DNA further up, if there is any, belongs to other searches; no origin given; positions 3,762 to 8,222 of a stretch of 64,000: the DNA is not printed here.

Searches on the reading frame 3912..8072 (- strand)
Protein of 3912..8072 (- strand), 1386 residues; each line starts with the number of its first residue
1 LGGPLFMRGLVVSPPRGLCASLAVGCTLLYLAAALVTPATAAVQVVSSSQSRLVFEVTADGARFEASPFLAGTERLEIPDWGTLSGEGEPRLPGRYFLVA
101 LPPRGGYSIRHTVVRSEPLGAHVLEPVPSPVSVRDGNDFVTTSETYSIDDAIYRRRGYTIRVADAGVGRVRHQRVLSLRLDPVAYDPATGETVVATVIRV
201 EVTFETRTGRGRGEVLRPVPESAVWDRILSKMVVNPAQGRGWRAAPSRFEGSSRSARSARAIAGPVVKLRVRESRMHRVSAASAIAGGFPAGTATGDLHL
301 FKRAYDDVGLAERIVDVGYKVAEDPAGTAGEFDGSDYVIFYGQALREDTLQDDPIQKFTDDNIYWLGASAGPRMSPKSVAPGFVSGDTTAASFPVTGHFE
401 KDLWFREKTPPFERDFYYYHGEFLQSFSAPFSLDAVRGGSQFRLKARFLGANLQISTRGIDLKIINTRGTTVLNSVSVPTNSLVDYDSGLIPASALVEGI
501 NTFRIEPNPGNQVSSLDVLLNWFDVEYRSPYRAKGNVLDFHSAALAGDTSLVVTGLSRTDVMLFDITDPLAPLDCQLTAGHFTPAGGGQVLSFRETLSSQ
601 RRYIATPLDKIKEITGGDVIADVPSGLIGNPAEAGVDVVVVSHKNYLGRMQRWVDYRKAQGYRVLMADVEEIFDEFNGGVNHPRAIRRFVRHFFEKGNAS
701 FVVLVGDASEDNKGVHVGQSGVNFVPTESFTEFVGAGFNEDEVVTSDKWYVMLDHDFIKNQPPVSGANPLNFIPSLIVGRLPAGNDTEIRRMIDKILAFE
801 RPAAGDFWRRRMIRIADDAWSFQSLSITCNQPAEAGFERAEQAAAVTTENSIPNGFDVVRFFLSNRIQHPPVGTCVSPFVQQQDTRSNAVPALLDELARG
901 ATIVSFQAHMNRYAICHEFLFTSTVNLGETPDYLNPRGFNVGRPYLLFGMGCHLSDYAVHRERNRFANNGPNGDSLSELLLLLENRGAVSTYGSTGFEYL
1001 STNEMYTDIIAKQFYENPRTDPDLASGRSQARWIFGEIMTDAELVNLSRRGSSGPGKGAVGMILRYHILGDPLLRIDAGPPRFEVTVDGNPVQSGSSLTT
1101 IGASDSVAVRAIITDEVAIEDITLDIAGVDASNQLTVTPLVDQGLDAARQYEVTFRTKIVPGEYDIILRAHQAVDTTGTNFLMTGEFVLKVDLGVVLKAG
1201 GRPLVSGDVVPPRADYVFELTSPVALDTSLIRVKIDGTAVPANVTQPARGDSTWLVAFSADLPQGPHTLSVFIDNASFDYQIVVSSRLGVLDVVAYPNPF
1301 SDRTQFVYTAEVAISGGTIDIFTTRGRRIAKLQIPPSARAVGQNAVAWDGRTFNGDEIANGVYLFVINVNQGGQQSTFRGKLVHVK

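Call 17: search_protein_families(library=pfam, proteins=[window:3912-8072:-], max_evalue=0.01)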
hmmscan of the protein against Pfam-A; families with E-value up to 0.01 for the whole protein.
window:3912-8072:- (1386 aa): 3 families
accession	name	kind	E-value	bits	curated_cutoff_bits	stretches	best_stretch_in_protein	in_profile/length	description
PF01364.23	Peptidase_C25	-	1.6e-52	179.4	23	1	639-1075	2-373/374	Peptidase family C25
PF08126.16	Propeptide_C25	-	1e-07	31.8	22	1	75-222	45-192/205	Propeptide_C25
PF13860.13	FlgD_ig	-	2e-05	24.9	27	1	1304-1372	12-78/79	FlgD Ig-like domain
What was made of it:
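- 3912..8054 (-): PorU-like C25 peptidase (about 1380 aa) with a C25 propeptide, a C25 peptidase domain and a T9SS-type C-terminal domain. It ends the conserved cluster. Pfam Peptidase_C25, E 1.6e-52 (call 17).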

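Call 62: search_protein_families(library=ncbifam, proteins=[window:3912-8072:-], max_evalue=0.01)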
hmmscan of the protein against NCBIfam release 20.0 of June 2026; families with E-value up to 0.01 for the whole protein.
window:3912-8072:- (1386 aa): 7 families
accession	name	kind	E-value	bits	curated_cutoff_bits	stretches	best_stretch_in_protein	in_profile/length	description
NF033707.1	T9SS_sortase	equivalog_domain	4.3e-57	193.5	420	2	264-1116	5-771/1095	type IX secretion system sortase PorU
NF052324.1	PorU_rel_Nterm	equivalog_domain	3.3e-26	91.8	450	2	435-815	212-567/879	putative type IX secretion system sortase PorU2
TIGR04183.1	Por_Secre_tail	domain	0.00029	20.8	23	1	1296-1373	2-64/72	T9SS type A sorting domain-containing protein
NF005176.1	PRK06655.1-1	equivalog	0.00076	19.5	230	1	1305-1378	87-158/197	flagellar hook assembly protein FlgD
NF052228.1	T9SS_PorZ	equivalog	0.0042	15.6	260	1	1292-1376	672-749/757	type IX secretion system anionic LPS delivery protein PorZ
NF052323.1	T9SSA_dep_M6i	equivalog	0.0063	14.5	600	1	1295-1377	960-1034/1043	T9SS-dependent M6-like inactivated metalloprotease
NF009277.0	PRK12634.1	equivalog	0.0085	16.2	333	0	1314-1371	119-176/221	flagellar basal body rod modification protein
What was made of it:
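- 3912..8054 (-): The best NCBIfam match is T9SS sortase PorU, 193.5 bits, below the cut-off of 420 (call 62).
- On T9SS sortase PorU (NCBIfam NF033707), applied to the adjacent C25 gene: PorU is the best NCBIfam hit, but at 193.5 bits (E 4e-57), covering model positions 5-771 of 1095 (call 62).
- The C25 protein's best match is the T9SS sortase PorU (call 62).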
